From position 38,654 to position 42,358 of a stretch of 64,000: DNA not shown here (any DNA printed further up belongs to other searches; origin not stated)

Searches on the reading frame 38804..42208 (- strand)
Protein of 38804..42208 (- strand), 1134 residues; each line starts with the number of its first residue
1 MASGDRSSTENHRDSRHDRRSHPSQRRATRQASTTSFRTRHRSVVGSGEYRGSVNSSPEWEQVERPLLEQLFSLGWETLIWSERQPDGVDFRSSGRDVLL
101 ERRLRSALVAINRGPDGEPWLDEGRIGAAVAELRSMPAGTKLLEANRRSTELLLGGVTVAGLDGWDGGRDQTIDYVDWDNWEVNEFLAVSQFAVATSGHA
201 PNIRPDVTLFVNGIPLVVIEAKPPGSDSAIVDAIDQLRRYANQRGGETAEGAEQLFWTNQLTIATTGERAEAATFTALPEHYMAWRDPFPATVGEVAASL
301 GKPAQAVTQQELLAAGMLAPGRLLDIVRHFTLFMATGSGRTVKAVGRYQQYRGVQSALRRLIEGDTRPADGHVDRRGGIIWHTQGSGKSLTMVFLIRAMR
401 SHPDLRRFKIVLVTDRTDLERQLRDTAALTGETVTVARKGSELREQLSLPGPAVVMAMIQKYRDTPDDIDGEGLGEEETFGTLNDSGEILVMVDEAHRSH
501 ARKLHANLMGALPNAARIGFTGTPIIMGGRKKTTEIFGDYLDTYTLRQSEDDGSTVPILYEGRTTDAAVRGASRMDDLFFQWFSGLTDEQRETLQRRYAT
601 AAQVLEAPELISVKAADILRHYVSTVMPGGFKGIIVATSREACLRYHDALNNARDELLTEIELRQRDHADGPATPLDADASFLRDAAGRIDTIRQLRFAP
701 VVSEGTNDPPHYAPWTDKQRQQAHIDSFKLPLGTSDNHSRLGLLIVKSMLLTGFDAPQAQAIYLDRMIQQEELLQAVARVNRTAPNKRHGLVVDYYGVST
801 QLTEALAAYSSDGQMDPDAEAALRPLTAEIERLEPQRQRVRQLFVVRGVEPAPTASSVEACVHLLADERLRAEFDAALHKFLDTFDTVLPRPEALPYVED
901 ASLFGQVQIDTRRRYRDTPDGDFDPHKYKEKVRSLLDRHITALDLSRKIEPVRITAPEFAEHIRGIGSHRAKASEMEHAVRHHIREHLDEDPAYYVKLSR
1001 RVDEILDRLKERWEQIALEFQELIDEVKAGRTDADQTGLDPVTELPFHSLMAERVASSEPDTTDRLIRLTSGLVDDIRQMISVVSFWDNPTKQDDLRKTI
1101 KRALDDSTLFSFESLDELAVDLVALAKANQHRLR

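Call 5: search_protein_families(library=padloc, proteins=[window:38804-42208:-], max_evalue=0.01)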
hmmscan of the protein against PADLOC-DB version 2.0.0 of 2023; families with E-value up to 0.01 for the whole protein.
window:38804-42208:- (1134 aa): 10 families
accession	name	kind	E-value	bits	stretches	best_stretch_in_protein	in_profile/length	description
PDLC03040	REase_I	-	7.3e-115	382.9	1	62-1102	9-991/1029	Type I restriction enzyme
PDLC03041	REase_I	-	2.2e-83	278.9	2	306-811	276-746/1099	Type I restriction enzyme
PDLC03044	REase_I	-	5.1e-79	264.4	2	137-643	73-546/1034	Type I restriction enzyme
PDLC03048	REase_I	-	1.1e-46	157.5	2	166-556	83-445/976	Type I restriction enzyme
PDLC03046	REase_I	-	1e-22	78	2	374-556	281-487/1025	Type I restriction enzyme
PDLC03045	REase_I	-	5.8e-20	68.9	2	200-555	131-463/995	Type I restriction enzyme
PDLC03043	REase_I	-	9.3e-08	29.5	1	165-266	114-206/313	Type I restriction enzyme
PDLC02707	PbeA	-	3.7e-05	20.5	0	377-548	270-440/672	PbeA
PDLC03049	REase_I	-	0.00051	16.1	1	480-557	277-355/807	Type I restriction enzyme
PDLC02704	PbeA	-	0.0012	15.5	0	487-558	383-455/682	PbeA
